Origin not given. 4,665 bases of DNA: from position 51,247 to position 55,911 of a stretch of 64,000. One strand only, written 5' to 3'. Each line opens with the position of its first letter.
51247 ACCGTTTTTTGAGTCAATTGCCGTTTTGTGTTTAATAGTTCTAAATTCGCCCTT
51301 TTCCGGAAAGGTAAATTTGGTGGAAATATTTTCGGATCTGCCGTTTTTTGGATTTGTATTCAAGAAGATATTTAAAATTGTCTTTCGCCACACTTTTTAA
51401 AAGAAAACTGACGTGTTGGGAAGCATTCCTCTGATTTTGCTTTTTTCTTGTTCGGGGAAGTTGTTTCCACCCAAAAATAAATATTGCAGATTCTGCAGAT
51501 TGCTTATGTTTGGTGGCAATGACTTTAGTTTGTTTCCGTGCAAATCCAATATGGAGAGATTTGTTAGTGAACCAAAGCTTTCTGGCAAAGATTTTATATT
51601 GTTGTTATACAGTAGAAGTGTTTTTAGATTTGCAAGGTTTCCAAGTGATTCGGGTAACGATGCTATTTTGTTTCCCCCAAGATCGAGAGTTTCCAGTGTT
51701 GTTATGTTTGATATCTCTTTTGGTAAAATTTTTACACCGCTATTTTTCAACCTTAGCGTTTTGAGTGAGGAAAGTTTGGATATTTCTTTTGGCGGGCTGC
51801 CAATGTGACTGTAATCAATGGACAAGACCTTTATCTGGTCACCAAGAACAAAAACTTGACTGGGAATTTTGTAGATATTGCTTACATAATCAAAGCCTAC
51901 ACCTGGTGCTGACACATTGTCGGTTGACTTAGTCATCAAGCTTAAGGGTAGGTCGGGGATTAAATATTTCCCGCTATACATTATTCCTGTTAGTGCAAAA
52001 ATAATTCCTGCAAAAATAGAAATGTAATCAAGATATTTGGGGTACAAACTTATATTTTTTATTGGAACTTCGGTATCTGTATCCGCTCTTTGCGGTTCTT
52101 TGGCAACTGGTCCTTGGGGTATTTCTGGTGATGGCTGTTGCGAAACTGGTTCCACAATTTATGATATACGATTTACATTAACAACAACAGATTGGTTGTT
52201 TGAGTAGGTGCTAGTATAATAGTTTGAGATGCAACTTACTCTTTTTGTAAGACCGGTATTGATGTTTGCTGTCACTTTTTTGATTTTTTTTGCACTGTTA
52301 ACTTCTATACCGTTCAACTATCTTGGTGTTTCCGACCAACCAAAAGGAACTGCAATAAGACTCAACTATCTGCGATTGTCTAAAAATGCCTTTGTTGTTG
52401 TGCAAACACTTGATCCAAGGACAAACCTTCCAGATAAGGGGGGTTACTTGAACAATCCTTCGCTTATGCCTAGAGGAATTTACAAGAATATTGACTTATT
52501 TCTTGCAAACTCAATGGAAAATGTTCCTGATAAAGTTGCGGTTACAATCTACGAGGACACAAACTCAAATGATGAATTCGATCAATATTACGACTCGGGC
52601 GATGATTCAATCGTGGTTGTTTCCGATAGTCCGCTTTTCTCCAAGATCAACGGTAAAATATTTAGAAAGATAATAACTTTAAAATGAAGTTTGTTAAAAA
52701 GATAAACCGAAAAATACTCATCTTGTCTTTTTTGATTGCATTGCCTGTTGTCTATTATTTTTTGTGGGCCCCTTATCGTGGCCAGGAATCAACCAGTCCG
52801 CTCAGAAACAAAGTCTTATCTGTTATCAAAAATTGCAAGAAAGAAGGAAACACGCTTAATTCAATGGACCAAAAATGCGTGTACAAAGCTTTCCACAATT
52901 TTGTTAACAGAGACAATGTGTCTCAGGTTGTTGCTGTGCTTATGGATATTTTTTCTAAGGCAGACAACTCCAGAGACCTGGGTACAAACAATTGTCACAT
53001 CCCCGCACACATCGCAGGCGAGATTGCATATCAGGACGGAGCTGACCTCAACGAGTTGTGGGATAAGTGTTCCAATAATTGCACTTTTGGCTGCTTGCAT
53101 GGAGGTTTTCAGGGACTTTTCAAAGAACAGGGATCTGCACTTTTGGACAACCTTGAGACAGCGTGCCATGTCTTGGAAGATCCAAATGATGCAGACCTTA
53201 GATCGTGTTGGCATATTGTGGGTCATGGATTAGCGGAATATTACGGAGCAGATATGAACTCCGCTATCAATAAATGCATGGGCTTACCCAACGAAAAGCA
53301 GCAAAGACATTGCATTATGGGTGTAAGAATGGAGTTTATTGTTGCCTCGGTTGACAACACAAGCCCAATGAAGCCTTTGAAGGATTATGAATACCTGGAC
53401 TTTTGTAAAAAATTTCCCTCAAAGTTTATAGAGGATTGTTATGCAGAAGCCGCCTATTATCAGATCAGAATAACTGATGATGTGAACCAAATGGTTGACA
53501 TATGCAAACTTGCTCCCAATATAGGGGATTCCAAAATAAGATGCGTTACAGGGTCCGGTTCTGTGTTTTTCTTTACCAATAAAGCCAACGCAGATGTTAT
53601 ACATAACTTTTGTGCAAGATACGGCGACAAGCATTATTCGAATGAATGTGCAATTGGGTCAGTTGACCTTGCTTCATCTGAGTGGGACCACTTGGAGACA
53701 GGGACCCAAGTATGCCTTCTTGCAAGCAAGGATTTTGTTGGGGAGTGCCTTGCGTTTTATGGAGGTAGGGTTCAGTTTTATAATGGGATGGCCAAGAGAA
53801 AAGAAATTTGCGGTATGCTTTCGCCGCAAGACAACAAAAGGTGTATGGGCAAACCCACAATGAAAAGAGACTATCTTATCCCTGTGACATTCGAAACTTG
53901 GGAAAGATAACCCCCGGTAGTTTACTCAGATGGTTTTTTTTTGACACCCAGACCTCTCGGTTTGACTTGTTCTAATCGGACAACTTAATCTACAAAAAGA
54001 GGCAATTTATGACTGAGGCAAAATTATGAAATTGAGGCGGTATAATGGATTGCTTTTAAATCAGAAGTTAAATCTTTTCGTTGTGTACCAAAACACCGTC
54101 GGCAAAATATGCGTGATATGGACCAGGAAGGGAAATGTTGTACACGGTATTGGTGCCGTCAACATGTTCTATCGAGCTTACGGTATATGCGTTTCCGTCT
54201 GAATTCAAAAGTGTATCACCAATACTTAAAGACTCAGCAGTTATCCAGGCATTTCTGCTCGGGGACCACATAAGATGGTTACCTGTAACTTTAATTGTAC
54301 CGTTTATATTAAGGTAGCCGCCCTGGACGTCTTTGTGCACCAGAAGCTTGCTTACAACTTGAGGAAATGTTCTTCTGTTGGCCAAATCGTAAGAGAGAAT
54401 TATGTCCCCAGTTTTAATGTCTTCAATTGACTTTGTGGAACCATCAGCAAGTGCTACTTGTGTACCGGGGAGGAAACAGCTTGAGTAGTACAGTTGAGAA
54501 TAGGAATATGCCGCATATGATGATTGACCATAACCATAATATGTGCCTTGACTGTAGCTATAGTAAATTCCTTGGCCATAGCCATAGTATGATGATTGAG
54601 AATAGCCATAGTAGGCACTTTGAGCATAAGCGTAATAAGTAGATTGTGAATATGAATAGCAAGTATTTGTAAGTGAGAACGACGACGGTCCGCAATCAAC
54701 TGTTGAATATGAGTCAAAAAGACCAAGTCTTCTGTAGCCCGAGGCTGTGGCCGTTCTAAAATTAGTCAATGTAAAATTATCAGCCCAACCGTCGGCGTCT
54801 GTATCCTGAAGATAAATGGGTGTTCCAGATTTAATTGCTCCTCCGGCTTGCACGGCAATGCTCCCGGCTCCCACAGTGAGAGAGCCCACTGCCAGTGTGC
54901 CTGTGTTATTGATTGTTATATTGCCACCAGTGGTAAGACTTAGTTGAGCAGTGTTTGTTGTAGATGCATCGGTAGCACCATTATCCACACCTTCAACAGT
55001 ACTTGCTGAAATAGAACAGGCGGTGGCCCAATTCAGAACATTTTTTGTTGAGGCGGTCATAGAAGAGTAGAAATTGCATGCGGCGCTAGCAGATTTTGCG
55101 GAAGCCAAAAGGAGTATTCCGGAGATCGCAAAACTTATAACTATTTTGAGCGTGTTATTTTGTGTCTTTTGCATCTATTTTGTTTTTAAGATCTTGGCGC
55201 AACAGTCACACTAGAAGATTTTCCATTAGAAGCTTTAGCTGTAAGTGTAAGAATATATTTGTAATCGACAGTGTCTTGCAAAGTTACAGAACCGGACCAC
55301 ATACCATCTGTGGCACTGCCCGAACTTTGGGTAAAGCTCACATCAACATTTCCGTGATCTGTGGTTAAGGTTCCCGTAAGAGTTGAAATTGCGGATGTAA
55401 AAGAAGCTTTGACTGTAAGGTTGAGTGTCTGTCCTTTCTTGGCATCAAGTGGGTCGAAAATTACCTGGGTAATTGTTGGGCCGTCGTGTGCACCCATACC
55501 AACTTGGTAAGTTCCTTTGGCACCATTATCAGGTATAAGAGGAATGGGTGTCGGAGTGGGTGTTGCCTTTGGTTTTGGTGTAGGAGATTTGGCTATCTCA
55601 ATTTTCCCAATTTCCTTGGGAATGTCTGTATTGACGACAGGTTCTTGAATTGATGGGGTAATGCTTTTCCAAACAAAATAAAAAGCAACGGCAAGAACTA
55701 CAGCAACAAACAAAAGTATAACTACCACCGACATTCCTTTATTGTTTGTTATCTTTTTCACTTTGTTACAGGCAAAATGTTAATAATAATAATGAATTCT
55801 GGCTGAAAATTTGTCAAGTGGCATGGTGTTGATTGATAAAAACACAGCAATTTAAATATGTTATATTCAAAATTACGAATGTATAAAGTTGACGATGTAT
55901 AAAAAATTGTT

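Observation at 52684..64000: Tandem, translationally coupled array of at least nine paralogous secreted Cys/His-rich repeat proteins, near a VKOR gene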

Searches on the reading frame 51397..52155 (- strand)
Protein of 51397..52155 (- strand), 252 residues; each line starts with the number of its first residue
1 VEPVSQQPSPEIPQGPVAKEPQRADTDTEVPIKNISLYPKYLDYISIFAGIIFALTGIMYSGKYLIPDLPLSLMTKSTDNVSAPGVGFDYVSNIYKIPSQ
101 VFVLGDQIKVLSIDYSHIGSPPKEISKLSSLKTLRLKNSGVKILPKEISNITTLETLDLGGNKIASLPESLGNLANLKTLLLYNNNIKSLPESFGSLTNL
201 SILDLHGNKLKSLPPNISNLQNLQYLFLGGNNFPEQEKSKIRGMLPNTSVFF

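Call 13: search_protein_families(library=pfam, proteins=[window:51397-52155:-], max_evalue=0.01)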
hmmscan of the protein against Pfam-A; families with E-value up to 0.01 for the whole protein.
window:51397-52155:- (252 aa): 9 families
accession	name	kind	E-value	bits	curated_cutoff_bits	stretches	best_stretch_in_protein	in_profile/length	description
PF23598.1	LRR_14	-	1.8e-22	80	40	2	119-183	37-101/353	Leucine-rich repeat region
PF13855.12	LRR_8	-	1.1e-20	73.6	27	3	153-210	2-61/61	Leucine rich repeat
PF12799.13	LRR_4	-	9.6e-17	61.1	27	3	176-215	2-41/44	Leucine Rich repeats (2 copies)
PF00560.39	LRR_1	-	3.4e-13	47.4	20.6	0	154-174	2-23/23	Leucine Rich Repeat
PF23286.1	LRR_13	-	2.9e-06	27.6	30.1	1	153-232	4-85/210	Disease resistance protein RPS4B-like, leucine-rich repeats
PF14580.12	LRR_9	-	0.0002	21.4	30.5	1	151-237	37-129/175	Leucine-rich repeat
PF25019.1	LRR_R13L1-DRL21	-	0.00023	21.5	27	0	169-228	63-124/127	R13L1/DRL21 LRRs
PF25013.1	LRR_Zer-1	-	0.0014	19.2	27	0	148-239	4-104/137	Zer-1-like, Leucine-rich repeats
PF23952.1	LRR_EndoS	-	0.0054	17.4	27.9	0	124-162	77-116/116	Endo-beta-N-acetylglucosaminidase EndoS LRR domain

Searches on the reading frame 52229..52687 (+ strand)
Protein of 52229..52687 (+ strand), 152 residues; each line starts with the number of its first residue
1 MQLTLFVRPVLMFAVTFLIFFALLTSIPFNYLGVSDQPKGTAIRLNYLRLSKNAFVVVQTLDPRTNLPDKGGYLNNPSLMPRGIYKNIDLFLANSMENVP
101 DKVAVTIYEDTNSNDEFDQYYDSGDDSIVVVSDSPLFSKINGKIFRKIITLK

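Call 3: search_protein_families(library=pfam, proteins=[window:52229-52687:+], max_evalue=1)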
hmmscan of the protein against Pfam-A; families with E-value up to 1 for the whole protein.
window:52229-52687:+ (152 aa): 1 family
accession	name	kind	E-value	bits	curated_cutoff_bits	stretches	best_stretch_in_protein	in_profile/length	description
PF23951.1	DUF7282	-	9.5e-07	29.4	27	1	33-136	4-105/112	Domain of unknown function (DUF7282)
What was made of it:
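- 52229..52687 (+): Small secreted DUF7282-like protein. Its stop overlaps the A1 start (ATGA). Possible accessory gene. Pfam DUF7282 at 29.4 bits, cutoff 27 (call 3).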

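Call 102: search_protein_families(library=ncbifam, proteins=[window:52229-52687:+], max_evalue=0.1)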
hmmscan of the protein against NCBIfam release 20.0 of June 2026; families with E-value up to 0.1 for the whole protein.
window:52229-52687:+ (152 aa): 1 family
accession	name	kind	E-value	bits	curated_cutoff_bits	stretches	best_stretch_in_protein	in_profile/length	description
TIGR04527.1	mycoplas_twoTM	subfamily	0.025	14.3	125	1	83-144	147-206/248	MG_279/MG_280 family protein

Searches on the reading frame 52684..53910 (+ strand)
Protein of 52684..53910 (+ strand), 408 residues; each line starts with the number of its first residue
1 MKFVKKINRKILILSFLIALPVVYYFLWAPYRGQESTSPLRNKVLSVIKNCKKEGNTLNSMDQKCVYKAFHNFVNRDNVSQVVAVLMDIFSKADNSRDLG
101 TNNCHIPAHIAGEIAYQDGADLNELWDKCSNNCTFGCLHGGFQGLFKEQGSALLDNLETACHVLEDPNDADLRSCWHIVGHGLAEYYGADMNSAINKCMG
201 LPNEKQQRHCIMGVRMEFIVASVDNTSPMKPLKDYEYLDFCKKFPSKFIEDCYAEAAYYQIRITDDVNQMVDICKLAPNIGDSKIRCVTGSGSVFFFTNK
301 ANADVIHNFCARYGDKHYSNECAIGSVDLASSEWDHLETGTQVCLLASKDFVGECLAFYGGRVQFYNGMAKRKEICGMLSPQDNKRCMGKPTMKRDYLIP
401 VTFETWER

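Call 3: search_protein_families(library=pfam, proteins=[window:52684-53910:+], max_evalue=1)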
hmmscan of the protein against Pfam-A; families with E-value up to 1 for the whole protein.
window:52684-53910:+ (408 aa): 1 family
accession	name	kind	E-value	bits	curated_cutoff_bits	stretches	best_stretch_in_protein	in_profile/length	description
PF09553.16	RE_Eco47II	-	0.031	14.3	25.9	1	42-95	98-149/202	Eco47II restriction endonuclease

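Call 6: search_protein_families(library=ncbifam, proteins=[window:52684-53910:+], max_evalue=1)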
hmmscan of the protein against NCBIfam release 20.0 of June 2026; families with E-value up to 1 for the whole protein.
window:52684-53910:+ (408 aa): 0 families

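Call 7: search_solved_structures(query=A1, max_evalue=10, show_alignments=2)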
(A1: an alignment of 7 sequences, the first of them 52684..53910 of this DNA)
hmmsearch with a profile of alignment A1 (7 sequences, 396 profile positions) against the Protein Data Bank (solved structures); distinct sequences matched with E-value up to 10: 1.
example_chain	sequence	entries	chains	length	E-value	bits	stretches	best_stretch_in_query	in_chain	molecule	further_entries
1qx8_A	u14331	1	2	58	0.97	11.9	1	151-182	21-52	Regulatory protein ROP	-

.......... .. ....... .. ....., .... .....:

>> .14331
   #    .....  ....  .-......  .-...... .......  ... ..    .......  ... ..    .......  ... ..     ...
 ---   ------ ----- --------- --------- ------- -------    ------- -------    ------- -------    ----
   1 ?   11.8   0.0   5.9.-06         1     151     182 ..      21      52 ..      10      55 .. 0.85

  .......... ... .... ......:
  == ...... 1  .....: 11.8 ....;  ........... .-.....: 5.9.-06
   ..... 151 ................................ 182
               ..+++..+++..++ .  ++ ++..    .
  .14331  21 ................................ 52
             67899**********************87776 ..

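Call 43: search_protein_representatives(alignment_id=A1)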
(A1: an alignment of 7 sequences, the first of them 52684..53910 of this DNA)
Query: 7 sequences, 396 profile positions. Proteins with E-value up to 0.001 (for the whole library): 6656; up to 1e-10: 5304; up to 1e-30: 1337. The best 150 are listed.
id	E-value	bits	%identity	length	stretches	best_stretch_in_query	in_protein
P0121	2.1e-203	692.4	-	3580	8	60-388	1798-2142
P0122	1.1e-151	522.2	-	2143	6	58-387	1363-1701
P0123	1.8e-129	449.0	-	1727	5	54-388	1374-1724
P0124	1.0e-121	423.5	-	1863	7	59-388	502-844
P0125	2.2e-121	422.4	-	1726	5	55-388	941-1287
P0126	3.0e-111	389.0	-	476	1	10-359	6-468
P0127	3.3e-96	339.5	-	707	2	50-389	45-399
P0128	6.5e-96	338.5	-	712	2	57-392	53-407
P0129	2.7e-94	333.2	-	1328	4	61-388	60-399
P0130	2.6e-90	320.1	-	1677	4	52-388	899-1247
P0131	2.6e-88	313.5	-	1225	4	57-389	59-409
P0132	3.3e-86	306.5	-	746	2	63-388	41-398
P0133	7.4e-81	288.9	-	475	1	11-357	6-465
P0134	3.8e-77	276.7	-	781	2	12-389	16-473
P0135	2.0e-76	274.3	-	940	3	1-388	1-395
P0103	1.5e-55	205.6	-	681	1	55-389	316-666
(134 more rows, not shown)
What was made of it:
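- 6,656 clusters at E<=1e-3, with up to 8 domain copies in one chain (call 43).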

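Call 44: search_protein_families(library=pfam, proteins=[P0121, P0122, P0124, P0130], max_evalue=0.01)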
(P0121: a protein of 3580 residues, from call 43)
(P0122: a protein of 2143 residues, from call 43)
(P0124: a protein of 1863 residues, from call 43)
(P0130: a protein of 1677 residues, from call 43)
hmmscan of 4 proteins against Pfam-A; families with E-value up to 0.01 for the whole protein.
P0121 (3580 aa): 4 families
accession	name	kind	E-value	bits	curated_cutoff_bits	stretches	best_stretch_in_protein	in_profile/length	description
PF00933.27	Glyco_hydro_3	-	6e-61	207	27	1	3093-3402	2-315/316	Glycosyl hydrolase family 3 N terminal domain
PF01816.23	LRV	-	4.5e-10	39.7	21.6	1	3438-3463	1-26/26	Leucine rich repeat variant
PF02985.28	HEAT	-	0.00026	21.4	23.5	0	3427-3446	3-22/31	HEAT repeat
PF13646.12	HEAT_2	-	0.00091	19.9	27.7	0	3505-3566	3-74/88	HEAT repeats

P0122 (2143 aa): 0 families

P0124 (1863 aa): 0 families

P0130 (1677 aa): 1 family
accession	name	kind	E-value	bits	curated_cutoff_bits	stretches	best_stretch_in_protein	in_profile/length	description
PF14312.12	FG-GAP_2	-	1.7e-48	163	23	6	1391-1424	13-49/49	FG-GAP repeat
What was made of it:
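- Other fusions point to general surface roles: GH3, FG-GAP and an esterase (call 44). Fusions to FG-GAP and GH3 exist (call 44). Fusions to GH3 and an alpha/beta hydrolase exist (call 44).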

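Call 70: search_protein_families(library=pfam, alignment_id=A5, max_evalue=0.001)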
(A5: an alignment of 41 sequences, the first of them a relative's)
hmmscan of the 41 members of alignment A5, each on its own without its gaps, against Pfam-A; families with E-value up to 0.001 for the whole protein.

A. member 1, P0123 (1727 aa): 0 families

B. families by the number of members that match (of 41 scanned): 2 families
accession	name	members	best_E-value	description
PF13473.12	Cupredoxin_1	10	1.1e-18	Cupredoxin-like domain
PF00127.26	Copper-bind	2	2e-08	Copper binding proteins, plastocyanin/azurin family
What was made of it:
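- On Cupredoxin superfamily (Pfam PF13473 Cupredoxin_1): Relatives reach E 1e-18 (call 70).
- It is the only extra Pfam domain in 41 long family proteins (call 70). The enzyme fusions are rare, whereas 10 of the 41 other long proteins scanned carry cupredoxin and no other domain (call 70).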

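Call 84: find_encoding_contigs(protein=P0121, flank=6000, max_places=2)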
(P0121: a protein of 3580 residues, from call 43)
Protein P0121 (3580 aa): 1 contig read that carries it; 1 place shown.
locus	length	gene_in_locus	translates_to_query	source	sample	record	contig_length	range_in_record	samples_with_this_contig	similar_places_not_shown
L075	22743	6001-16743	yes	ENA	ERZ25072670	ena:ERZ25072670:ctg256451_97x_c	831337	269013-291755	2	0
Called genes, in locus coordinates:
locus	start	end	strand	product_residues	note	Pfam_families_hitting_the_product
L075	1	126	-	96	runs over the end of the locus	-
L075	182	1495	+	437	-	-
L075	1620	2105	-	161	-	-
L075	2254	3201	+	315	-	PF01699:Na_Ca_ex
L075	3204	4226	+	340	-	PF21088:MS_channel_1st, PF00924:MS_channel_2nd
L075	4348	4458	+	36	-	-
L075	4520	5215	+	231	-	PF00849:PseudoU_synth_2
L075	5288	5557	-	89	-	-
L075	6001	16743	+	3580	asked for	PF00933:Glyco_hydro_3, PF01816:LRV (faint)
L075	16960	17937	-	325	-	PF02585:PIG-L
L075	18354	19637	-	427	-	PF14312:FG-GAP_2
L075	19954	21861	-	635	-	-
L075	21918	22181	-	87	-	-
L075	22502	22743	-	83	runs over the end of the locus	-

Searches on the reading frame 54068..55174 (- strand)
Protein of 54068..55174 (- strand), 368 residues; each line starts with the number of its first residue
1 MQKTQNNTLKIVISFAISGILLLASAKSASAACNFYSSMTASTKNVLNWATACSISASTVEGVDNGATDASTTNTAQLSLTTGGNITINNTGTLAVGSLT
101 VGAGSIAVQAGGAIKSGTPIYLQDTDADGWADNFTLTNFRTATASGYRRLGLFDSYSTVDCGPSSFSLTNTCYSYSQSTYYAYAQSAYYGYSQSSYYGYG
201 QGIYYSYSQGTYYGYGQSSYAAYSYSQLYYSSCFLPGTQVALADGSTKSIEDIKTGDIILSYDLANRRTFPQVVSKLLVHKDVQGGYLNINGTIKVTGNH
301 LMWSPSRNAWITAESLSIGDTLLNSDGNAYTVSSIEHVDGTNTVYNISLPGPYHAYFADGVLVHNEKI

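Call 13: search_protein_families(library=pfam, proteins=[window:54068-55174:-], max_evalue=0.01)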
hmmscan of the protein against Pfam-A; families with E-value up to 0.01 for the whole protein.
window:54068-55174:- (368 aa): 4 families
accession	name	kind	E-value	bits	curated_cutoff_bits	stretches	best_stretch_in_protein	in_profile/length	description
PF07591.16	PT-HINT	-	7.2e-14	52.7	27.7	1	243-365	5-136/137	Pretoxin HINT domain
PF05203.21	Hom_end_hint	-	2e-07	31.7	32.1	1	233-267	1-35/228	Hom_end-associated Hint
PF01079.26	Hint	-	1.4e-06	28.5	29.7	1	225-338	6-132/213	Hint module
PF14890.11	Intein_splicing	-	8.5e-06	26.1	35.8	1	248-365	81-155/155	Intein splicing domain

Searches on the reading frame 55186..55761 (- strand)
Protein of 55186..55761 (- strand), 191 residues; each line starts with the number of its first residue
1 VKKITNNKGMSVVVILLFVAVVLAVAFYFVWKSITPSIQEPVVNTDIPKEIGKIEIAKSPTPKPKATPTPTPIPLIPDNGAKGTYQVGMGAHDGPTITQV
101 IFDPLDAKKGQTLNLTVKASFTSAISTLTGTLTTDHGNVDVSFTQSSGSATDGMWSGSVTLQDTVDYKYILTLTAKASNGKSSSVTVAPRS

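Call 13: search_protein_families(library=pfam, proteins=[window:55186-55761:-], max_evalue=0.01)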
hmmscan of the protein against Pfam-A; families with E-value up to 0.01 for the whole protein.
window:55186-55761:- (191 aa): 0 families

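Call 102: search_protein_families(library=ncbifam, proteins=[window:55186-55761:-], max_evalue=0.1)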
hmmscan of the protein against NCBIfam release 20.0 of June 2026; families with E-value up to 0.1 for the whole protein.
window:55186-55761:- (191 aa): 2 families
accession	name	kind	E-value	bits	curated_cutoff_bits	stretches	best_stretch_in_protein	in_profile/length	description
NF032891.0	tail_200_repeat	domain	1.3e-05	24.8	350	1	95-174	2-73/195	tandem large repeat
NF042931.1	SAG1386_EF1546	equivalog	0.052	13.6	80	1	2-33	23-54/158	SAG1386/EF1546 family surface-associated protein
